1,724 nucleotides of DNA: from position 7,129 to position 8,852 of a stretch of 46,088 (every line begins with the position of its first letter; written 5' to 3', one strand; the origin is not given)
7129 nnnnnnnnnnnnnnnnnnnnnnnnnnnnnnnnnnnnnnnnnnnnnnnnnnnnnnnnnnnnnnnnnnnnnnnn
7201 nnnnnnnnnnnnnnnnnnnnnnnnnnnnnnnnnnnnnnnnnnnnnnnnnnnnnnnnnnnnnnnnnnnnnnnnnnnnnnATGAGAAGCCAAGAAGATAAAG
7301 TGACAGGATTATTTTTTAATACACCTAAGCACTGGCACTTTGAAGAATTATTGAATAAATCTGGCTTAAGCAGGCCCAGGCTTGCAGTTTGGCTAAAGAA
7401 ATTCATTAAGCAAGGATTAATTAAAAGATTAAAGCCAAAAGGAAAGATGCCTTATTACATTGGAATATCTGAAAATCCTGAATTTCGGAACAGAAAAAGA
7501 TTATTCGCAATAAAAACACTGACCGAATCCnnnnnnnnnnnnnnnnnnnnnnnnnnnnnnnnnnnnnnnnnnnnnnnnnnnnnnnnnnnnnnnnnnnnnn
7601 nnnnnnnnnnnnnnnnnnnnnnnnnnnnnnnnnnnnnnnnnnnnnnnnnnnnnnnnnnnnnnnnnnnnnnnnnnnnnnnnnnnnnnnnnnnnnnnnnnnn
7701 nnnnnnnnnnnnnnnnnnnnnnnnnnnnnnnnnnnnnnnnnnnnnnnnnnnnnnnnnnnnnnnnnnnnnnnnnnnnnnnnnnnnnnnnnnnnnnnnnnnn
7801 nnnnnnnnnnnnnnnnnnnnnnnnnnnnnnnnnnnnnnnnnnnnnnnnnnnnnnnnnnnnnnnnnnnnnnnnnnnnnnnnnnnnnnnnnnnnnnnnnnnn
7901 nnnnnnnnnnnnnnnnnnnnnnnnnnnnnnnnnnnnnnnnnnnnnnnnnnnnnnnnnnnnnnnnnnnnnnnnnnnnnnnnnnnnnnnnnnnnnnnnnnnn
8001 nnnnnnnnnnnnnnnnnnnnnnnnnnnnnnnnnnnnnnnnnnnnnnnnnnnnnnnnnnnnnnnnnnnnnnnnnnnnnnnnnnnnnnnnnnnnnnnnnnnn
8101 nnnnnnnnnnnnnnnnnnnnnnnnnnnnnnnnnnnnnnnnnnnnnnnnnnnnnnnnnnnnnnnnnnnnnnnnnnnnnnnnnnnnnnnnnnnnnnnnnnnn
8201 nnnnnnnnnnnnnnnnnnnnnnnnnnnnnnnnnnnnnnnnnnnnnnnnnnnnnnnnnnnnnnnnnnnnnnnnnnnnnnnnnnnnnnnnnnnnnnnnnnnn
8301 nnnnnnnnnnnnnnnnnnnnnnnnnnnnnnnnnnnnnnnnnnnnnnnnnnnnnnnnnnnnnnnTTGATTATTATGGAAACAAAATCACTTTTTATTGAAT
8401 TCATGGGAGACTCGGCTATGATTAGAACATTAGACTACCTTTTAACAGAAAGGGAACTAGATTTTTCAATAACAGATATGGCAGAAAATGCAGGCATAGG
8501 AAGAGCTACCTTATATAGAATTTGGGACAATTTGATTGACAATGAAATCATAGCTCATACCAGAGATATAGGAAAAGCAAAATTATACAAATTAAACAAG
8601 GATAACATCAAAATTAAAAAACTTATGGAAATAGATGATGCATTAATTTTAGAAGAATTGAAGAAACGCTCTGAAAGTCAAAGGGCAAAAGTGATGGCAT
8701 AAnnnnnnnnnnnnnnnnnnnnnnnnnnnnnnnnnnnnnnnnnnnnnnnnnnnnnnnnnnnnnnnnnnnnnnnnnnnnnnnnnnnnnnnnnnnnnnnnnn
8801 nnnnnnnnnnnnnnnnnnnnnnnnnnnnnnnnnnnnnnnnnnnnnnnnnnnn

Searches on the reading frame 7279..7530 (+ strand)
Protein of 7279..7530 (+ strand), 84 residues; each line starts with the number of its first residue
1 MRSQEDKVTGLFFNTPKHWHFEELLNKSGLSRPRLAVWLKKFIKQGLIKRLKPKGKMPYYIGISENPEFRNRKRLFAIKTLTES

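Call 69: search_protein_families(library=pfam, proteins=[window:7279-7530:+], max_evalue=1)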
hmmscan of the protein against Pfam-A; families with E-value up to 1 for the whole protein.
window:7279-7530:+ (84 aa): 5 families
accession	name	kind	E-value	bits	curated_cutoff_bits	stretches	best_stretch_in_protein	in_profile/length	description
PF01047.28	MarR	-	0.0017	18.6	24.6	1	22-53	21-52/59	MarR family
PF13518.12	HTH_28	-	0.005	17.3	25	1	20-54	14-47/52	Helix-turn-helix domain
PF05584.17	Sulfolobus_pRN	-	0.021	15.3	20.8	1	21-51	21-51/72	Sulfolobus plasmid regulatory protein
PF13412.12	HTH_24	-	0.049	13.6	21.9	1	23-49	22-48/48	Winged helix-turn-helix DNA-binding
PF12802.13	MarR_2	-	0.18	12.4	27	1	23-51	25-53/61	MarR family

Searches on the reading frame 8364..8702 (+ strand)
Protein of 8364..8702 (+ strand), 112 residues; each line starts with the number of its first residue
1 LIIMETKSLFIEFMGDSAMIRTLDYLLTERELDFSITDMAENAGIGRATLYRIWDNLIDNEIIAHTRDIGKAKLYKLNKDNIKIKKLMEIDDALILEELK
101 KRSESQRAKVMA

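Call 26: search_protein_families(library=pfam, proteins=[window:8364-8702:+], max_evalue=0.001)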
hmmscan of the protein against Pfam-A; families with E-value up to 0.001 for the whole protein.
window:8364-8702:+ (112 aa): 3 families
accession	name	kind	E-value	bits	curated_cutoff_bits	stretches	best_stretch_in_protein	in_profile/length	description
PF13443.12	HTH_26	-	0.00011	22.9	22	0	23-56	2-33/63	Cro/C1-type HTH DNA-binding domain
PF13022.12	HTH_Tnp_1_2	-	0.00015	22.3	27.9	1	23-64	15-54/122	Helix-turn-helix of insertion element transposase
PF02796.21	HTH_7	-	0.00077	20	23.8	0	35-54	23-42/45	Helix-turn-helix domain of resolvase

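Call 69: search_protein_families(library=pfam, proteins=[window:8364-8702:+], max_evalue=1)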
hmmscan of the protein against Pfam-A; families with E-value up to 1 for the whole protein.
window:8364-8702:+ (112 aa): 12 families
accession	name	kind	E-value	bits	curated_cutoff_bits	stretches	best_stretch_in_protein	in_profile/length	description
PF13443.12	HTH_26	-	0.00011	22.9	22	1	23-56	2-33/63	Cro/C1-type HTH DNA-binding domain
PF13022.12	HTH_Tnp_1_2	-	0.00015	22.3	27.9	1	23-64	15-54/122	Helix-turn-helix of insertion element transposase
PF02796.21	HTH_7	-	0.00077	20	23.8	1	35-54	23-42/45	Helix-turn-helix domain of resolvase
PF05043.19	Mga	-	0.0027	18.7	21.1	1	10-57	9-54/87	Mga helix-turn-helix domain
PF13545.12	HTH_Crp_2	-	0.0088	16.4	27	1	30-67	19-56/70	Crp-like helix-turn-helix domain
PF24033.1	DUF7342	-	0.024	15.1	31.6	1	38-108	22-91/150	Family of unknown function (DUF7342)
PF09339.16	HTH_IclR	-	0.026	14.7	22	1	27-58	12-43/52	IclR helix-turn-helix domain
PF01475.25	FUR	-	0.045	14.3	23.1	1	40-103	36-106/121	Ferric uptake regulator family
PF01978.25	TrmB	-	0.05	13.9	25.6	1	35-76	24-63/68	Sugar-specific transcriptional regulator TrmB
PF01418.23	HTH_6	-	0.062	13.7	28.3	1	24-53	23-54/77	Helix-turn-helix domain, rpiR family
PF00440.29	TetR_N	-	0.067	13.4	24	1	34-55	17-38/47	Bacterial regulatory proteins, tetR family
PF07106.19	TBPIP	-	0.086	13.2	22.8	1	36-77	19-61/62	TBPIP/Hop2 winged helix domain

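Call 75: search_protein_families(library=ncbifam, proteins=[window:8364-8702:+], max_evalue=0.001)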
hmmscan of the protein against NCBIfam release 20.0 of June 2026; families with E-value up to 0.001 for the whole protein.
window:8364-8702:+ (112 aa): 0 families
